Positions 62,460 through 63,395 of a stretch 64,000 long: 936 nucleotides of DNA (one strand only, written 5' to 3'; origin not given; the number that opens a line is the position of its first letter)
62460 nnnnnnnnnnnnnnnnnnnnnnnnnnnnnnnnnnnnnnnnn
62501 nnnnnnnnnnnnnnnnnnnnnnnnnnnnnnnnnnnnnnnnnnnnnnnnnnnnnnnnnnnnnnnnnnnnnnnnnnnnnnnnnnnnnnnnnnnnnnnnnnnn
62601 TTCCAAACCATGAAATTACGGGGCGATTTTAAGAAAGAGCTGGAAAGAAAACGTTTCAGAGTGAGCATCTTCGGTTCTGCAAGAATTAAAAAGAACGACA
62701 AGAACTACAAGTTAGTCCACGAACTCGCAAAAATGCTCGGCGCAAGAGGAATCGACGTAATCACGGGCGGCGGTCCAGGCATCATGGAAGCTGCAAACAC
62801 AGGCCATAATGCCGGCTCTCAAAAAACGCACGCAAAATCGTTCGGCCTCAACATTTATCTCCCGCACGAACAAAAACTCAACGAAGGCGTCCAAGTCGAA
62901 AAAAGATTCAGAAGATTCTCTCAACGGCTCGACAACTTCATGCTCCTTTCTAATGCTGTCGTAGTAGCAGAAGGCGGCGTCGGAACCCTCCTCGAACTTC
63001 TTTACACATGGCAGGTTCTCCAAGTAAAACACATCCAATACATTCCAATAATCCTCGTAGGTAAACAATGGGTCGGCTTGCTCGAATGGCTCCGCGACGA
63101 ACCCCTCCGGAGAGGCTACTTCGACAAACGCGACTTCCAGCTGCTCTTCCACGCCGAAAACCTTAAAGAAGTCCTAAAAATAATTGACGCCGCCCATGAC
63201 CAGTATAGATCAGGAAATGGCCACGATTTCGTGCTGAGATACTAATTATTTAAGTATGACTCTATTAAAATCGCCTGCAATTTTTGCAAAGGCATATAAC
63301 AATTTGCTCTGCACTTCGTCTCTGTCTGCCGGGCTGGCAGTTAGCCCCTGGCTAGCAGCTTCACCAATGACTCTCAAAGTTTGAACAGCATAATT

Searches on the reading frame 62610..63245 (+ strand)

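Call 74: search_protein_families(library=pfam, proteins=[window:62610-63245:+], max_evalue=0.001)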
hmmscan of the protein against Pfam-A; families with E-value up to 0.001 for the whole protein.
window:62610-63245:+ (211 aa): 2 families
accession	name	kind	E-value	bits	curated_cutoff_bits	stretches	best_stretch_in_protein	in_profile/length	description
PF03641.19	Lysine_decarbox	-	5.5e-16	59.4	27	1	59-190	1-129/131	Possible lysine decarboxylase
PF18306.6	LDcluster4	-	1.6e-10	41.2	26.3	1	16-135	2-115/151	SLOG cluster4 family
